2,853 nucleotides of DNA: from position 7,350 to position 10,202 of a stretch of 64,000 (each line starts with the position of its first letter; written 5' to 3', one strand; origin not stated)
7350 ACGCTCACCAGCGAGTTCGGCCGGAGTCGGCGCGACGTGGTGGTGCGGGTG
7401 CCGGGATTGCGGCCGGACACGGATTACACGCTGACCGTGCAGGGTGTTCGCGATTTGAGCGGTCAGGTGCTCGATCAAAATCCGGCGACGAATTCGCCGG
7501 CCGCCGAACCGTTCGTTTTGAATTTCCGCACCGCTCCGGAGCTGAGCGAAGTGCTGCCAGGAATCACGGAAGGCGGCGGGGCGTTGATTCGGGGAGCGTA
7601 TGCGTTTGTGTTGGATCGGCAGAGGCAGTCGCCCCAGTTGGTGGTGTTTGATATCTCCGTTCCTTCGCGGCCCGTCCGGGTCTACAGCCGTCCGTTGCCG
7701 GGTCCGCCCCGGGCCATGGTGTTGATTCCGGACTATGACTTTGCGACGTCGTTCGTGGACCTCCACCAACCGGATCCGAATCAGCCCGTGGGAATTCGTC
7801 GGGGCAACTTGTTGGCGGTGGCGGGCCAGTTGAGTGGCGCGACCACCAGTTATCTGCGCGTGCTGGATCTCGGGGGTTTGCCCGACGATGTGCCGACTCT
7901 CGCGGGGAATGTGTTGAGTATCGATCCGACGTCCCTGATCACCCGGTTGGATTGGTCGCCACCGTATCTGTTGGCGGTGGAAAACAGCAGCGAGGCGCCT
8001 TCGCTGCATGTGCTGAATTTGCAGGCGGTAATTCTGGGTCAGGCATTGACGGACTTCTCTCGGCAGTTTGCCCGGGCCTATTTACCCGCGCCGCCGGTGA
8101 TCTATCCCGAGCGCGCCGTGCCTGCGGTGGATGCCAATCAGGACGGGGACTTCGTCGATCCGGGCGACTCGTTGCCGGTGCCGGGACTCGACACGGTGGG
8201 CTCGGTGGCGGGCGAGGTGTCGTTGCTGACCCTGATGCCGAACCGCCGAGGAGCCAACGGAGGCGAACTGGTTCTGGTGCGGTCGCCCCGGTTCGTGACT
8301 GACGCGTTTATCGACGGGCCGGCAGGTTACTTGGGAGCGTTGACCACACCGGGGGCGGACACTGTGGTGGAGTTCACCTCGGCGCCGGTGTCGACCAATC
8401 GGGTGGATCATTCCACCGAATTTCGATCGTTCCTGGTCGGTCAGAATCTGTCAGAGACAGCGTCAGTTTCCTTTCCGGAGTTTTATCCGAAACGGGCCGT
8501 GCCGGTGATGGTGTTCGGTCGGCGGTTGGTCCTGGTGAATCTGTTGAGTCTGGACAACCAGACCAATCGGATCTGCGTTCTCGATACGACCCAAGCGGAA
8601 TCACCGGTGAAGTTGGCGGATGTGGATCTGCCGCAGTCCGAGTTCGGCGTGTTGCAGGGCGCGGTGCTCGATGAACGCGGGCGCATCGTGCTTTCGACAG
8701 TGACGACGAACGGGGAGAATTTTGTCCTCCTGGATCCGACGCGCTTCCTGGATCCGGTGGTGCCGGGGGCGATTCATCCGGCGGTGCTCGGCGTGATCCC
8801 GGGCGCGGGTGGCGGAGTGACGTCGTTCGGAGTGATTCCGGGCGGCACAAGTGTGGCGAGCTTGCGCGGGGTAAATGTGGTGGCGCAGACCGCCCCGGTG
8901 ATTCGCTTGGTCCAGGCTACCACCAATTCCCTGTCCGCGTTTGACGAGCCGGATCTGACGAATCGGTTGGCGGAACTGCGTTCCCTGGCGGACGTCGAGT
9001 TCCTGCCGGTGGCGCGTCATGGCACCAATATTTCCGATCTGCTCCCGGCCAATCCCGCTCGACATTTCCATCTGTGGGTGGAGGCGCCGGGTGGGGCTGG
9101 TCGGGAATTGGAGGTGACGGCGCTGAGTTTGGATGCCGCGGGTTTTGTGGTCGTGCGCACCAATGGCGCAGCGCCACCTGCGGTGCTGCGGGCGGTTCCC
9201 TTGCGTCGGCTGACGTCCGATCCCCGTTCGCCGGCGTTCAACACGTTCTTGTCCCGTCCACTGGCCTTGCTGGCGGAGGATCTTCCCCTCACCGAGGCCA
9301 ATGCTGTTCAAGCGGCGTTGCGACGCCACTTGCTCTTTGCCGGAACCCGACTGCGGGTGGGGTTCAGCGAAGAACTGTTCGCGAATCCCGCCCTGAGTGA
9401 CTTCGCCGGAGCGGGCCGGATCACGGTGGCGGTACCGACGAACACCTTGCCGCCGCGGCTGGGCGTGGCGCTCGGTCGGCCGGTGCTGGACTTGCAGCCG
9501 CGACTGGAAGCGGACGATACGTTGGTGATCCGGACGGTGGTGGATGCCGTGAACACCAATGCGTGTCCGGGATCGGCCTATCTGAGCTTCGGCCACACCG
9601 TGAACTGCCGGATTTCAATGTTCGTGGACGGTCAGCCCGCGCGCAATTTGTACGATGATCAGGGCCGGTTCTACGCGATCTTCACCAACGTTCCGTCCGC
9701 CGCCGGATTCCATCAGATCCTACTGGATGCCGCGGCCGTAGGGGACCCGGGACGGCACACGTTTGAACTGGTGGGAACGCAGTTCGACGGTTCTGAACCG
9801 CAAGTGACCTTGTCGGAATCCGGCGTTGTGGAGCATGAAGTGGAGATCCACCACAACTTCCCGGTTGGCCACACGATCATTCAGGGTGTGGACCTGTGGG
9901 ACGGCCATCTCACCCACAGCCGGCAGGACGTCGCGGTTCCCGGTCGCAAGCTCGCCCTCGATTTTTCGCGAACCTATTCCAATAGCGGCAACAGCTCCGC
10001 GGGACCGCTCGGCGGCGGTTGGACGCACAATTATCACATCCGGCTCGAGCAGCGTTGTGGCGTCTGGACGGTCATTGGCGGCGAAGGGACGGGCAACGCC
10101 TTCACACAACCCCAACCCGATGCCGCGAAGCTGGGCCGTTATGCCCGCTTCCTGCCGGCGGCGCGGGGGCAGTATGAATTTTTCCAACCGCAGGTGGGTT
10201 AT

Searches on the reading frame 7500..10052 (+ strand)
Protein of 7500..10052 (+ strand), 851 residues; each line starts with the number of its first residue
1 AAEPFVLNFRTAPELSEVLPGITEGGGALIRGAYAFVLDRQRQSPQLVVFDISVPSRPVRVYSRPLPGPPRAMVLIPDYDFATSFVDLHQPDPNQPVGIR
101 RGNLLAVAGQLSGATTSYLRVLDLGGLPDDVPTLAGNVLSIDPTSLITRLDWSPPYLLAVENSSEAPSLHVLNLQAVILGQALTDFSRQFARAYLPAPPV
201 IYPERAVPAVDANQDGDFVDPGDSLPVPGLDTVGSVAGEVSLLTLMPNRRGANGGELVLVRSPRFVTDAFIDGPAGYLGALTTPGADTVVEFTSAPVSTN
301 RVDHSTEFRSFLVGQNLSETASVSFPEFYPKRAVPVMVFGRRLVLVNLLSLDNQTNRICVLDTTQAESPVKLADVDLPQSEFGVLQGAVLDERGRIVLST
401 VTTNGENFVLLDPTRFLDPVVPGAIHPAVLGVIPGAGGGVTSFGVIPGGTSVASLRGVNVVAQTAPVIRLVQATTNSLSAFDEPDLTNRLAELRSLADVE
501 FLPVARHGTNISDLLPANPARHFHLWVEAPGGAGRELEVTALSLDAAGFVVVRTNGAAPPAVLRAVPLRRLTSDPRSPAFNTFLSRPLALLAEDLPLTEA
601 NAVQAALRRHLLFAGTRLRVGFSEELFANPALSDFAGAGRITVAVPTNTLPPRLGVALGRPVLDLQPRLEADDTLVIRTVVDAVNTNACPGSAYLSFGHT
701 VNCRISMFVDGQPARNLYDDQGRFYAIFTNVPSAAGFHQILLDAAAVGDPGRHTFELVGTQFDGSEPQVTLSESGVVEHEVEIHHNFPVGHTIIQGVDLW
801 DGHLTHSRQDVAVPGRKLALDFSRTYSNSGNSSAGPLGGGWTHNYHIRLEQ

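Call 76: search_solved_structures(query=window:7500-10052:+, max_evalue=0.01)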
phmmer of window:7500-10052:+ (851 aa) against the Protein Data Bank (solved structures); distinct sequences matched with E-value up to 0.01: 0.
